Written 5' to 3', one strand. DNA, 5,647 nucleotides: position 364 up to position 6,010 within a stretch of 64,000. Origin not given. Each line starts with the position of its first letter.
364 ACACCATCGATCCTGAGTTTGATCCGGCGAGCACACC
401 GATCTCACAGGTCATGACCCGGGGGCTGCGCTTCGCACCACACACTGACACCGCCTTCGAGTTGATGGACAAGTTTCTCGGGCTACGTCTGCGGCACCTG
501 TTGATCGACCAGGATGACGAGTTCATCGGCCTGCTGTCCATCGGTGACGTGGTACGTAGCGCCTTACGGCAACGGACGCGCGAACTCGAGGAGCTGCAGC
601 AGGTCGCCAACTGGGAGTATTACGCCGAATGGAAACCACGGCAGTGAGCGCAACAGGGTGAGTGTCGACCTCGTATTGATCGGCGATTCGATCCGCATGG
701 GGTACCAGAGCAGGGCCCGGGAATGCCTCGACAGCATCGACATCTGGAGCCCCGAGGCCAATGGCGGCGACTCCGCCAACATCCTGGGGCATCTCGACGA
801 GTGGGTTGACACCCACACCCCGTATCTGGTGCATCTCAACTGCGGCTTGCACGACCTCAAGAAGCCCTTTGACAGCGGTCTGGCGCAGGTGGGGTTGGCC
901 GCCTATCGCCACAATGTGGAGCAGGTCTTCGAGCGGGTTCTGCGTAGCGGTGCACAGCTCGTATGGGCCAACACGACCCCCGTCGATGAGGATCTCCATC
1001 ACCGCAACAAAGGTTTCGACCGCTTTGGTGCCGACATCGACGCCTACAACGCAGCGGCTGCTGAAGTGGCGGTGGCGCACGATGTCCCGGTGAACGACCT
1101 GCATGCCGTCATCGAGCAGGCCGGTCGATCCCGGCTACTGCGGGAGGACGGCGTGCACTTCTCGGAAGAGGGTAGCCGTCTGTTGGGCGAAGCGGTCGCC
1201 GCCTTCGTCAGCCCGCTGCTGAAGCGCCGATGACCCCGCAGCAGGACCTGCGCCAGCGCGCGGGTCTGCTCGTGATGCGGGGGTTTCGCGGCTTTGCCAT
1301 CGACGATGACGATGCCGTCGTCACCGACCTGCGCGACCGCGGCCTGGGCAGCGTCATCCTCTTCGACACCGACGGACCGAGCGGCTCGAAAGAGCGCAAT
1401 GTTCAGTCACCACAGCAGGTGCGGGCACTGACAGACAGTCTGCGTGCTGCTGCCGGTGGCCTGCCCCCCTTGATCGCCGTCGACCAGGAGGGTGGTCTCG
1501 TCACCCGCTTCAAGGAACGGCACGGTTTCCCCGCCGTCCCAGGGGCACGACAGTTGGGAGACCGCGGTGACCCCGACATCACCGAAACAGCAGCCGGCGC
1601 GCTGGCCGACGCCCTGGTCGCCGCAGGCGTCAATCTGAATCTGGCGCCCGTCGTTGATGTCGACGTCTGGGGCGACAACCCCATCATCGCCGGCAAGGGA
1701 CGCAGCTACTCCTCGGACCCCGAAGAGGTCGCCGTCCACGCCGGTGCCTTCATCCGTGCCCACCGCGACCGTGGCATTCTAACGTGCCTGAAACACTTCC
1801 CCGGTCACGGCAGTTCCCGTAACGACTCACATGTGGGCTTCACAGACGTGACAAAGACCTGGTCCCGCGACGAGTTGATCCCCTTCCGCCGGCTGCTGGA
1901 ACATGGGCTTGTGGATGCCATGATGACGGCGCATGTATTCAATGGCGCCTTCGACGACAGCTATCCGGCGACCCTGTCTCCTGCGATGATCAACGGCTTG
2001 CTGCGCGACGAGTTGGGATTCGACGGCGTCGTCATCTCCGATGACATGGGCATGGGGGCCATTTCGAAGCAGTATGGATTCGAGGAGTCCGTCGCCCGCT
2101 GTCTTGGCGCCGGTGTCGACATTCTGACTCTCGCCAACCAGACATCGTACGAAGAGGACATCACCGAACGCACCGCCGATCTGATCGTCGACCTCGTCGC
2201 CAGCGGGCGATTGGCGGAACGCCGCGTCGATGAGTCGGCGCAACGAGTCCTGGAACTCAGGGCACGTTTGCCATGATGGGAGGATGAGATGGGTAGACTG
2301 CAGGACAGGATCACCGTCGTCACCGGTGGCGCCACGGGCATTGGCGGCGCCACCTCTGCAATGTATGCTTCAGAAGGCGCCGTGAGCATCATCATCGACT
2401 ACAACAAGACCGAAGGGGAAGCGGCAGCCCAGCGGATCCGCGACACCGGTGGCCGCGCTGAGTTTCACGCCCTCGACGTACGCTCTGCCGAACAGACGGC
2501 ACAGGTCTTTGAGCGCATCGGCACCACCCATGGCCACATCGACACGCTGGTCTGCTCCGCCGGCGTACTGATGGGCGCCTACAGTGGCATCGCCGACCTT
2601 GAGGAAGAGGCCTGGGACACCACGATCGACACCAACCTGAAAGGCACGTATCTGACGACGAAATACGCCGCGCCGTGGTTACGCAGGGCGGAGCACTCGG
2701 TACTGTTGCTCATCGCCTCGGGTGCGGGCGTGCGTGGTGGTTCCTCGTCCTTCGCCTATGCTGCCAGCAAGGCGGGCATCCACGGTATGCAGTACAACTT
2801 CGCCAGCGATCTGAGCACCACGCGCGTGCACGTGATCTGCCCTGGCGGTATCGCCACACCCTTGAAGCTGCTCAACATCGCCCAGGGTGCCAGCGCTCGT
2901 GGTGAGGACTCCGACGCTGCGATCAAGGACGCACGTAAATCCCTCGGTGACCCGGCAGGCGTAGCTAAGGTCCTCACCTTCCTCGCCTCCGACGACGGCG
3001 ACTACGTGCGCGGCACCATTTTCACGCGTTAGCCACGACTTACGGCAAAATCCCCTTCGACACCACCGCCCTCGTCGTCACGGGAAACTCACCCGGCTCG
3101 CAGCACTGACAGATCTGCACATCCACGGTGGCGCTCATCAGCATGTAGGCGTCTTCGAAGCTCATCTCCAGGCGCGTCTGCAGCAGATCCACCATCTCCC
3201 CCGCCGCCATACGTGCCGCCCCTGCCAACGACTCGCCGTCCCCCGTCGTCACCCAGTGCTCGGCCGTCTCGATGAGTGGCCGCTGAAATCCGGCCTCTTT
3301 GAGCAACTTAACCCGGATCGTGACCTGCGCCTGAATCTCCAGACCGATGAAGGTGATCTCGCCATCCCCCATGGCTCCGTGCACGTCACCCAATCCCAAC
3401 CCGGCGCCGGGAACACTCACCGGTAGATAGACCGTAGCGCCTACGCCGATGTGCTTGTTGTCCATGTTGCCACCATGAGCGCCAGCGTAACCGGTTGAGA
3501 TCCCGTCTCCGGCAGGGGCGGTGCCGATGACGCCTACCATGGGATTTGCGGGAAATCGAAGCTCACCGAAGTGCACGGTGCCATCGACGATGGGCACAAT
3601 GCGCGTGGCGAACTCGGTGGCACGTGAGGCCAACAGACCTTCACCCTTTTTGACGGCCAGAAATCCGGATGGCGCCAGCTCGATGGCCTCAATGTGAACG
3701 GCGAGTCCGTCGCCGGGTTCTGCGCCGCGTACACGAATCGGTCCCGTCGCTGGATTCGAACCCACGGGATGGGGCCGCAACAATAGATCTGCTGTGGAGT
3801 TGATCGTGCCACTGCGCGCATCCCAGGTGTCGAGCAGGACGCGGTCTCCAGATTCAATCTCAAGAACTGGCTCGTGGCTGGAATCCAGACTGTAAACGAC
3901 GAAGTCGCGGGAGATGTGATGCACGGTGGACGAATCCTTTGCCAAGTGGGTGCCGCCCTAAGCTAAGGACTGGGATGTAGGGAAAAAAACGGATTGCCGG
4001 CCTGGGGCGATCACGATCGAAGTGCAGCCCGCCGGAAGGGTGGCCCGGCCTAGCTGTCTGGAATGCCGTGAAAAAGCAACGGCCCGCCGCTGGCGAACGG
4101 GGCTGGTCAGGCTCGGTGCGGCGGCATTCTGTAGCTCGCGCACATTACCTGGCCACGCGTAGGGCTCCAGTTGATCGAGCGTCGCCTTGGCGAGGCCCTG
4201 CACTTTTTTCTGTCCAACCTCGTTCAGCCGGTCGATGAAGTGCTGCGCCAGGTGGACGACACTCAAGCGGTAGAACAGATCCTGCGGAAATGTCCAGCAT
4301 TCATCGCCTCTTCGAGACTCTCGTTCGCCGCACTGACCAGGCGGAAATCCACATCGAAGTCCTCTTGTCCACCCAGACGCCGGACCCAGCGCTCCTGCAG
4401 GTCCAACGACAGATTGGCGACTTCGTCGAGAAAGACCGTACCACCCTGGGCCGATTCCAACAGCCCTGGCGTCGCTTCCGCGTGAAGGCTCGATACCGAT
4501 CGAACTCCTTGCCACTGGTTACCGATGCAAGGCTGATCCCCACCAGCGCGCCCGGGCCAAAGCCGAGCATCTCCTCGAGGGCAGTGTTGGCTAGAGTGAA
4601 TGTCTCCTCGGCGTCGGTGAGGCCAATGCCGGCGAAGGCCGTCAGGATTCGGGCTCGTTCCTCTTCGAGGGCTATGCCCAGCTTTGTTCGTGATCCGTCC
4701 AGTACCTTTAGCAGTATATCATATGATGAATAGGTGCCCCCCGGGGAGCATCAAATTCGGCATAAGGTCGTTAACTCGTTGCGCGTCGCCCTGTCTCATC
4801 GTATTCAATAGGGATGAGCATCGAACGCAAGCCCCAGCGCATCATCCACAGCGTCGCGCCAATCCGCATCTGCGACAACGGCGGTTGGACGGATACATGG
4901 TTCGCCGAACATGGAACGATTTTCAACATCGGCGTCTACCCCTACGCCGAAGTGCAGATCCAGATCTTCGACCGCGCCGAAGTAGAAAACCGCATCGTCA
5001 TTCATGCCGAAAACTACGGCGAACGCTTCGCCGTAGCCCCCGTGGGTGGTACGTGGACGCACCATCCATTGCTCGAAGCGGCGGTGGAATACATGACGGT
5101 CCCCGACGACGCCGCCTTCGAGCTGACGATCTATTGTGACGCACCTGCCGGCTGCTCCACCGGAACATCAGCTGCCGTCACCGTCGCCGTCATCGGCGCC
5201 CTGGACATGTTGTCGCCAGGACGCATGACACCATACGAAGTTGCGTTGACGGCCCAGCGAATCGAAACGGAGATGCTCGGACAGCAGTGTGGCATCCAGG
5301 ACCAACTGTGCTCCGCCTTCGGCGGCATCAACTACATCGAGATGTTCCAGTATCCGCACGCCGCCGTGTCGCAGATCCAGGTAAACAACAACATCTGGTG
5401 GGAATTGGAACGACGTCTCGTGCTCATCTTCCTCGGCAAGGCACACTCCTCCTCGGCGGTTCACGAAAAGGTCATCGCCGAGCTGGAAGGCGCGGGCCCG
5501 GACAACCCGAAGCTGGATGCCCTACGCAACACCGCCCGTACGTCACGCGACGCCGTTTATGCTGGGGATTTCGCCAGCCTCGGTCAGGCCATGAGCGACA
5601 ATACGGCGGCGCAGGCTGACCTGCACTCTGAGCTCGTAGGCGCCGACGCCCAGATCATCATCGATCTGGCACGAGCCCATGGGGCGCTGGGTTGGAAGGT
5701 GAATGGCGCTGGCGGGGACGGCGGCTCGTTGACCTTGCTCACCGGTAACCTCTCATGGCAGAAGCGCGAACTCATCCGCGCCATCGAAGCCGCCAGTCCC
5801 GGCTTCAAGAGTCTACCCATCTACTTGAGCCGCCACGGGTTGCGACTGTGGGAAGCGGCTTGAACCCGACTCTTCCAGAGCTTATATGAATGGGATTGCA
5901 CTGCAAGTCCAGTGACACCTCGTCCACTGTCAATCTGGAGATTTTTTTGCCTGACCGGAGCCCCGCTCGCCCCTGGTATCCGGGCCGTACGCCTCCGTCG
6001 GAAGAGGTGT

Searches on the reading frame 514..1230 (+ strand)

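Call 52: search_protein_families(library=pfam, proteins=[window:514-1230:+], max_evalue=0.000001)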
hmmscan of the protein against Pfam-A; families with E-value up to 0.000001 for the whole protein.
window:514-1230:+ (239 aa): 1 family
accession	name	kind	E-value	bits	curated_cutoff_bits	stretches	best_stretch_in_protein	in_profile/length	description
PF13472.12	Lipase_GDSL_2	-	1.3e-10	42.5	32.9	1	81-223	39-178/178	GDSL-like Lipase/Acylhydrolase family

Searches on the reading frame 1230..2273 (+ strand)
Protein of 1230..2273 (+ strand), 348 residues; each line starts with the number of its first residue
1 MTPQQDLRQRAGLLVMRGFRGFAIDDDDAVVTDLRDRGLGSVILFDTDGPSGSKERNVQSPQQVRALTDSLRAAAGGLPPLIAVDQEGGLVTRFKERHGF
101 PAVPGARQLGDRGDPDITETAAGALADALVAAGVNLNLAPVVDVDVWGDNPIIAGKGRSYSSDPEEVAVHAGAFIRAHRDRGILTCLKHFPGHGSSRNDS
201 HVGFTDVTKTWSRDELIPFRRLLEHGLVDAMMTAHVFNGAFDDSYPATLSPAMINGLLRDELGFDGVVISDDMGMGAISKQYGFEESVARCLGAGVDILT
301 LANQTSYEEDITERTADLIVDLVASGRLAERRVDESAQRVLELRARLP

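Call 52: search_protein_families(library=pfam, proteins=[window:1230-2273:+], max_evalue=0.000001)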
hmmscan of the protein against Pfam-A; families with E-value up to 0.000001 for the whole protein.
window:1230-2273:+ (348 aa): 1 family
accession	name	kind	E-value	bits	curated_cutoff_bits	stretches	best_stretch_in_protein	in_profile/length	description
PF00933.27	Glyco_hydro_3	-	1.8e-66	225.2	27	1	25-343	15-316/316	Glycosyl hydrolase family 3 N terminal domain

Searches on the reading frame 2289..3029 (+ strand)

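Call 52: search_protein_families(library=pfam, proteins=[window:2289-3029:+], max_evalue=0.000001)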
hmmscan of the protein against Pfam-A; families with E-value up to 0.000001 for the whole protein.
window:2289-3029:+ (247 aa): 3 families
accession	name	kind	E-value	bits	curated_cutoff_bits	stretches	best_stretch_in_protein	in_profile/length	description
PF00106.31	adh_short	-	2.1e-41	142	26.6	1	8-192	2-186/195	short chain dehydrogenase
PF13561.12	adh_short_C2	-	2.4e-38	132.5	27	1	15-245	3-229/236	Enoyl-(Acyl carrier protein) reductase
PF08659.16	KR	-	3.8e-12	46.9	22.6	1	10-167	4-159/180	KR domain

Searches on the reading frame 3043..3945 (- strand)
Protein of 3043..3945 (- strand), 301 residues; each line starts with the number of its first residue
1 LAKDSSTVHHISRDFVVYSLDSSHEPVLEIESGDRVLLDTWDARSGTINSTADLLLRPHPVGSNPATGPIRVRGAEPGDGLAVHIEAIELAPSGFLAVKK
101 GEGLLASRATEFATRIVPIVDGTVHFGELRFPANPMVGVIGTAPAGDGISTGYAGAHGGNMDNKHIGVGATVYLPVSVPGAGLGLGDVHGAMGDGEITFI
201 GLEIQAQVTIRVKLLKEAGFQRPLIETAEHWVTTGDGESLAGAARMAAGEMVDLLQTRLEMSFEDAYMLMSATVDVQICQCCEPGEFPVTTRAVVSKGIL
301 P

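Call 52: search_protein_families(library=pfam, proteins=[window:3043-3945:-], max_evalue=0.000001)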
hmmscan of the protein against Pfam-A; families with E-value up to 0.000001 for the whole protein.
window:3043-3945:- (301 aa): 1 family
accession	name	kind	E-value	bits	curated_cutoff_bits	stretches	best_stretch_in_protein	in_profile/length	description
PF03069.20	FmdA_AmdA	-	2.7e-33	115.9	27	2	155-281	207-354/373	Acetamidase/Formamidase family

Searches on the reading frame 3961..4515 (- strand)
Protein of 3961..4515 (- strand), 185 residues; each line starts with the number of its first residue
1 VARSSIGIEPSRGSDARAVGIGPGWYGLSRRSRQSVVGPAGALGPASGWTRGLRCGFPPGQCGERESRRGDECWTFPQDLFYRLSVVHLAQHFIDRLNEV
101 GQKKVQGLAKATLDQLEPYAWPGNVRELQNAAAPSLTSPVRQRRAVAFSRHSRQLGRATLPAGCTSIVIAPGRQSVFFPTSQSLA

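Call 52: search_protein_families(library=pfam, proteins=[window:3961-4515:-], max_evalue=0.000001)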
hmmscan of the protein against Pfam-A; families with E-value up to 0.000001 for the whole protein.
window:3961-4515:- (185 aa): 1 family
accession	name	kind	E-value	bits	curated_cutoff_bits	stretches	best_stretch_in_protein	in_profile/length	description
PF25601.1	AAA_lid_14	-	4.8e-13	49.2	27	1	87-132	8-53/87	AAA+ ATPase lid domain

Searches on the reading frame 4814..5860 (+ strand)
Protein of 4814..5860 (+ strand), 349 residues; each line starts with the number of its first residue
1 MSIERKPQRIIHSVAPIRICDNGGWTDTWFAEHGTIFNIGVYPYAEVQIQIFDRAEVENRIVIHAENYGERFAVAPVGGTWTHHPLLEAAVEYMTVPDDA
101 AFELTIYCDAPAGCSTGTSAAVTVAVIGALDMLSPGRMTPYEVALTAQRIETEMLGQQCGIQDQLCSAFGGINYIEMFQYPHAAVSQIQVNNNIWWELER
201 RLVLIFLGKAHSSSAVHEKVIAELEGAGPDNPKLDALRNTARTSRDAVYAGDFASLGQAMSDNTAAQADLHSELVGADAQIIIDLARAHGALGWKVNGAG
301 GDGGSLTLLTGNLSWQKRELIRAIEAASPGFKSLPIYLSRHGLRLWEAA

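Call 52: search_protein_families(library=pfam, proteins=[window:4814-5860:+], max_evalue=0.000001)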
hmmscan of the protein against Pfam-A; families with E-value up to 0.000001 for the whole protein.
window:4814-5860:+ (349 aa): 1 family
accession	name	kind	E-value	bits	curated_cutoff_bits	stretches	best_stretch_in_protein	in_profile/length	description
PF00288.32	GHMP_kinases_N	-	3.8e-12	46.7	22.3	1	97-171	15-87/87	GHMP kinases N terminal domain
